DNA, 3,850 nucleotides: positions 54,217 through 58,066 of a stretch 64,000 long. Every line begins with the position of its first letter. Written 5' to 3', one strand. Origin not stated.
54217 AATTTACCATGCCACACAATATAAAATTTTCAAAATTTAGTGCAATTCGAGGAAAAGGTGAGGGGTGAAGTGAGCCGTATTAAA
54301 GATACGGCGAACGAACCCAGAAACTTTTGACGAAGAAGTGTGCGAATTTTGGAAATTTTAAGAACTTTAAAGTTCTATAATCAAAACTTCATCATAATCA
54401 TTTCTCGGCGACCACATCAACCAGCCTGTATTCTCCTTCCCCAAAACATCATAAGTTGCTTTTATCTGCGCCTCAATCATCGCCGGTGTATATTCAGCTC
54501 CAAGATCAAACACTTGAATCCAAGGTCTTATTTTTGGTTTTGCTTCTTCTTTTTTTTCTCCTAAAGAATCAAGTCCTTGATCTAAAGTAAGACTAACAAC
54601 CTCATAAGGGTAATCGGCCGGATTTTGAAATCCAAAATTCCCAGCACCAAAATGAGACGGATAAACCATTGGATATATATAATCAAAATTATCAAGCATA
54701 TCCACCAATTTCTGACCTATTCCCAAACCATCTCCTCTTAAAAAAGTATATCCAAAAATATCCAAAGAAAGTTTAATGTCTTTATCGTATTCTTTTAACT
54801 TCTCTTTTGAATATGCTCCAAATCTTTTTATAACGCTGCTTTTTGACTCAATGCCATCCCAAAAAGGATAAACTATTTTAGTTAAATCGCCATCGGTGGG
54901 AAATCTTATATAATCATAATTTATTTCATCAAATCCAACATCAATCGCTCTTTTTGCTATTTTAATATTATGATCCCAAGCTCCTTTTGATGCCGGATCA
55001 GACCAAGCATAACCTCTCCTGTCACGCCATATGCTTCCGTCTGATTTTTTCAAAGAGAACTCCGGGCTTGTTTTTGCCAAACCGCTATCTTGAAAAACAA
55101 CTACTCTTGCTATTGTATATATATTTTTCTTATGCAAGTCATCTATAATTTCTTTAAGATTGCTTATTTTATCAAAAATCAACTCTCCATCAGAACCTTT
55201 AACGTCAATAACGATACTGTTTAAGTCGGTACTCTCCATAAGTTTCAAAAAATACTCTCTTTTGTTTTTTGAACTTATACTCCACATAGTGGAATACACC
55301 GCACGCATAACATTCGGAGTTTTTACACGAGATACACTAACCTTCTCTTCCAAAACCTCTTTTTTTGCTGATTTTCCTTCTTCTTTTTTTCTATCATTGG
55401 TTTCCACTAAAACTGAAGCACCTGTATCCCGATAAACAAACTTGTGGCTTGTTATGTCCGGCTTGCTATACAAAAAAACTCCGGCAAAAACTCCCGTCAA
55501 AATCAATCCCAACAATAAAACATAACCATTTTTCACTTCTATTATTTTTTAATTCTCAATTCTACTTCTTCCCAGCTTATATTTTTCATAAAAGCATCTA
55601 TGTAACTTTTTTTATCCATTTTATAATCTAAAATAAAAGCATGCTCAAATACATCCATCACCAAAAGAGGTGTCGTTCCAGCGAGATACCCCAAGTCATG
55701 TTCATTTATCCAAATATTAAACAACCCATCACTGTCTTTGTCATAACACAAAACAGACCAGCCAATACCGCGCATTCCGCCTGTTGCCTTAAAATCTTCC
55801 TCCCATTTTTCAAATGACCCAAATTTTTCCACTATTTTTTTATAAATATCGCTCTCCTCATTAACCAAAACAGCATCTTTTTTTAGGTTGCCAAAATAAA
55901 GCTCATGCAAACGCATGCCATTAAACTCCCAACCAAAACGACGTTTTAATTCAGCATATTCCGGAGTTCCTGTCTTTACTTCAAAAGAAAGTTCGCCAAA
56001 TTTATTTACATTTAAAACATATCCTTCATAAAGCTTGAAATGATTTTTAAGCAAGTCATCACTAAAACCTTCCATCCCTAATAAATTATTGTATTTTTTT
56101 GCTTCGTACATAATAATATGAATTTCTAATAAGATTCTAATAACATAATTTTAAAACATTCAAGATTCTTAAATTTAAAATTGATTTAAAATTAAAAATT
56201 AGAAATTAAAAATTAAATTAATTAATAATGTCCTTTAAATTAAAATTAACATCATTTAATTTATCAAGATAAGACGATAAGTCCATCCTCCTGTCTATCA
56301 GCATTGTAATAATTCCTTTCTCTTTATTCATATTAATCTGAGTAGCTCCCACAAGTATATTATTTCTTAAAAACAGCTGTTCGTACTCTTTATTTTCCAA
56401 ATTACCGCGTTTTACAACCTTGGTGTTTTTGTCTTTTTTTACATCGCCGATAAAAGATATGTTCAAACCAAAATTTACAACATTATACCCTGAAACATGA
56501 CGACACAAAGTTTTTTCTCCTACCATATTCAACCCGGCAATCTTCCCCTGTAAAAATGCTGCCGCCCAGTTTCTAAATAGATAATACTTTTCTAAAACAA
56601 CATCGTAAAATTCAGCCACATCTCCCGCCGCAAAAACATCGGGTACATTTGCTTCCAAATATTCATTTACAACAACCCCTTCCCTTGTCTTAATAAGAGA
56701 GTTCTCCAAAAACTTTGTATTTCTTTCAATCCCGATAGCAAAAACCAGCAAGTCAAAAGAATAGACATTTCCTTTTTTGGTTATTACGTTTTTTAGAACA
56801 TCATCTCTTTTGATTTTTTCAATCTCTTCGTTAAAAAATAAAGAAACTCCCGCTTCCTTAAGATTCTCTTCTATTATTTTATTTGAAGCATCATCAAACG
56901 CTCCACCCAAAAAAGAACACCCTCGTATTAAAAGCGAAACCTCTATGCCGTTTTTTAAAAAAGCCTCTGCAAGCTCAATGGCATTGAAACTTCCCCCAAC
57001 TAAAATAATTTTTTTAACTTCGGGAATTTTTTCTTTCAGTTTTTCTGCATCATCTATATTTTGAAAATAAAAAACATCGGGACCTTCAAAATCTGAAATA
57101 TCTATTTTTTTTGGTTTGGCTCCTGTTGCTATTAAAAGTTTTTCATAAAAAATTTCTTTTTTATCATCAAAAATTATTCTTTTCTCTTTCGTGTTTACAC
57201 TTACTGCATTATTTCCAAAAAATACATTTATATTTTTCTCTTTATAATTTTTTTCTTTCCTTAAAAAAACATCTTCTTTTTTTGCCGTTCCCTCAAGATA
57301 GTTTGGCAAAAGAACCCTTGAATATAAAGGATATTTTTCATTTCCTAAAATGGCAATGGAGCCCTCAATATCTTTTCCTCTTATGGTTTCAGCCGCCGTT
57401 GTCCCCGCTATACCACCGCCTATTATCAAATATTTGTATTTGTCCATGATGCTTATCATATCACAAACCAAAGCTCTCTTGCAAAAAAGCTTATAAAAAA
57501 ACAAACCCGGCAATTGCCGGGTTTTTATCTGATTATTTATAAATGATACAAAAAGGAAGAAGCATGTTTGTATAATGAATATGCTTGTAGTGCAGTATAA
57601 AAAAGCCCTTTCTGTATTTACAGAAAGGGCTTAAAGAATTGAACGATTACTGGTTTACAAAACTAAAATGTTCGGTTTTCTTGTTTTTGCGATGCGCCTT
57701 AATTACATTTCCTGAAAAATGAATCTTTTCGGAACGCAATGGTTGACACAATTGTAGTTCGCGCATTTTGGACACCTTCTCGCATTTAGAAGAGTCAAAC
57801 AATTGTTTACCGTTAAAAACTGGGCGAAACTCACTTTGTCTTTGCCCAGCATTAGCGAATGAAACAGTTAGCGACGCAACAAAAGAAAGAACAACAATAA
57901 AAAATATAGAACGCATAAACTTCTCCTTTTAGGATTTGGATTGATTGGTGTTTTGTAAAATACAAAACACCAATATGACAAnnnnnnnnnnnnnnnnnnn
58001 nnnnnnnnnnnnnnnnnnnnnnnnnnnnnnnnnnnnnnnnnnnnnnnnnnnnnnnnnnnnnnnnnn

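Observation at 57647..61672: Higher-GC cluster of secreted lytic and proteolytic enzymes (M23 peptidase, snapalysin-like metzincin, three secreted unknowns)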

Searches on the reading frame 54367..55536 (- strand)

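Call 93: search_protein_families(library=pfam, max_evalue=0.01, proteins=[window:54367-55536:-])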
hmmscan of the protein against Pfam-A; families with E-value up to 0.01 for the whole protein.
window:54367-55536:- (389 aa): 1 family
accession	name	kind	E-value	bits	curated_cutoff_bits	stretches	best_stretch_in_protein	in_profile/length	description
PF13200.12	DUF4015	-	4.4e-89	299.1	27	1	79-381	1-313/313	Putative glycosyl hydrolase domain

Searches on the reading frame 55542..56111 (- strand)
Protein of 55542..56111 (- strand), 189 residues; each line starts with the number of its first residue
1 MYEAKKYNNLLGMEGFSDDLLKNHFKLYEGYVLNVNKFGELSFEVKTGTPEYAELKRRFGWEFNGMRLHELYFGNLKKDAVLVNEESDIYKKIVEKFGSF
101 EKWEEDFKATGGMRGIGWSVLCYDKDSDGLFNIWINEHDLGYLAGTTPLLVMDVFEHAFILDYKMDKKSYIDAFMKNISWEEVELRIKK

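Call 81: list_cluster_members(proteins=[P0001, P0065, P0102, window:55542-56111:-])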
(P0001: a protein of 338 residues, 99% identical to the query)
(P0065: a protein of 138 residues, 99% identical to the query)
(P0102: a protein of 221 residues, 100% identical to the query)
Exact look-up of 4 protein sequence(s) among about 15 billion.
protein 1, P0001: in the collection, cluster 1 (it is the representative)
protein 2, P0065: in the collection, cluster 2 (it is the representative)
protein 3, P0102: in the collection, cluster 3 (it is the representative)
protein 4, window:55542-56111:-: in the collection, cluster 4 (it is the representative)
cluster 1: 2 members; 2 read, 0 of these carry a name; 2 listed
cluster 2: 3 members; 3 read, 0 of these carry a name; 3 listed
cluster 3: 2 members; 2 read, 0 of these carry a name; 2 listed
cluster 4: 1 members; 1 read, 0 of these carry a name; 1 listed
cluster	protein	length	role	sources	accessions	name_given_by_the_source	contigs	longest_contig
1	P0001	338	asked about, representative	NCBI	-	-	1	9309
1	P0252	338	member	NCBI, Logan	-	-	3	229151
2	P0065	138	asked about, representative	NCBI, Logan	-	-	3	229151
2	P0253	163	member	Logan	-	-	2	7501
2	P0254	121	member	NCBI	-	-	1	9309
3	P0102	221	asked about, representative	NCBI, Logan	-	-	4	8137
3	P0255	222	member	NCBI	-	-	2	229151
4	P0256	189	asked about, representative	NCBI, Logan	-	-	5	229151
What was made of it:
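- Tried and rejected: No names are held (call 81).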

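Call 93: search_protein_families(library=pfam, max_evalue=0.01, proteins=[window:55542-56111:-])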
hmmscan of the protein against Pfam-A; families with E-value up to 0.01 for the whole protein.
window:55542-56111:- (189 aa): 1 family
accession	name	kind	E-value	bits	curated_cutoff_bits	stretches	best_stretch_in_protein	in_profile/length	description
PF02777.23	Sod_Fe_C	-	2.1e-26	92.4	20.9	1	87-184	3-100/102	Iron/manganese superoxide dismutases, C-terminal domain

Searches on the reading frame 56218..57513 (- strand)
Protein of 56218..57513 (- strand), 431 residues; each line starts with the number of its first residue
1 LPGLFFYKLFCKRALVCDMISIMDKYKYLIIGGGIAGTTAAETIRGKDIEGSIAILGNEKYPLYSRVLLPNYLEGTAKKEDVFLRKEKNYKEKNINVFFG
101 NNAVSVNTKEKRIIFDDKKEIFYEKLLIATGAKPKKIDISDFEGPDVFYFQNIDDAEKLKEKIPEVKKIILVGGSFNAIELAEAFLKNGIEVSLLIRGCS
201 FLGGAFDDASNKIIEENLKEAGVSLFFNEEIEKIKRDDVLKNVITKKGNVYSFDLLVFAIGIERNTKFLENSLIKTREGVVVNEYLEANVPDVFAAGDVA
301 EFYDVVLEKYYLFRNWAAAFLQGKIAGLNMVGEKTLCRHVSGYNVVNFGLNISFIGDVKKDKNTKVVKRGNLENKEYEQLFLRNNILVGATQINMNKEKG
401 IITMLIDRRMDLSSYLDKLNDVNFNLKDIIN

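Call 93: search_protein_families(library=pfam, max_evalue=0.01, proteins=[window:56218-57513:-])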
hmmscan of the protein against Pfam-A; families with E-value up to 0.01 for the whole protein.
window:56218-57513:- (431 aa): 9 families
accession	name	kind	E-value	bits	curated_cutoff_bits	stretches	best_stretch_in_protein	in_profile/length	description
PF07992.20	Pyr_redox_2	-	6.6e-58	196.9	26.1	1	26-322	1-290/291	Pyridine nucleotide-disulphide oxidoreductase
PF13738.12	Pyr_redox_3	-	2e-14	54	30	1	90-297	91-305/305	Pyridine nucleotide-disulphide oxidoreductase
PF00070.33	Pyr_redox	-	2.1e-12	47.8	22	1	168-246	1-80/82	Pyridine nucleotide-disulphide oxidoreductase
PF18267.7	Rubredoxin_C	-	1.9e-07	31.4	25.9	1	348-408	8-68/70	Rubredoxin NAD+ reductase C-terminal domain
PF14759.12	Reductase_C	-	9.8e-05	23.2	25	1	348-429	7-84/85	Reductase C-terminal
PF03486.20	HI0933_like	-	0.00021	21.2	50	0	212-261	113-163/244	HI0933-like protein Rossmann domain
PF01266.30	DAO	-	0.0021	18.1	27.9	0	217-265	158-207/353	FAD dependent oxidoreductase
PF00890.30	FAD_binding_2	-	0.0068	16.1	20.4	0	29-47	3-21/414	FAD binding domain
PF01262.27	AlaDh_PNT_C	-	0.0074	16.2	23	0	24-46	27-49/214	Alanine dehydrogenase/PNT, C-terminal domain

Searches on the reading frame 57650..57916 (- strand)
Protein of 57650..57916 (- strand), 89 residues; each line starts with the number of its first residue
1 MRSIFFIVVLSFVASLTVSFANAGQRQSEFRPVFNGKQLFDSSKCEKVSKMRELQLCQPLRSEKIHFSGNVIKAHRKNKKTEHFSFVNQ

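Call 8: search_protein_families(library=pfam, max_evalue=1, proteins=[window:57650-57916:-])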
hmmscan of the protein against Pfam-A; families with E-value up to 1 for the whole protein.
seq(89 aa): 1 family
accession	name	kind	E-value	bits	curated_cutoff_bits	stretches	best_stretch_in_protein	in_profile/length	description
PF23330.1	zf-C2H2_14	-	0.1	12.6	27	1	65-79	10-23/30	CIZ1-like, C2H2-type zinc finger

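Call 9: search_protein_families(library=ncbifam, max_evalue=1, proteins=[window:57650-57916:-])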
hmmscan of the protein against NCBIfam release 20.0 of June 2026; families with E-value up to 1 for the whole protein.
seq(89 aa): 3 families
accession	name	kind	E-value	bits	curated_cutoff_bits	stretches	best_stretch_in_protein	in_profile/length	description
NF047626.1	SulfactDhSafD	equivalog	0.0052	15.9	700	1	14-78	252-314/454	sulfoacetaldehyde dehydrogenase SafD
TIGR01238.1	D1pyr5carbox3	equivalog_domain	0.078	11.5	485.2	1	16-85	295-362/500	L-glutamate gamma-semialdehyde dehydrogenase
NF008869.0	PRK11904.1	equivalog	0.095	10.4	747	1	16-85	820-887/1042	bifunctional proline dehydrogenase/L-glutamate gamma-semialdehyde dehydrogenase PutA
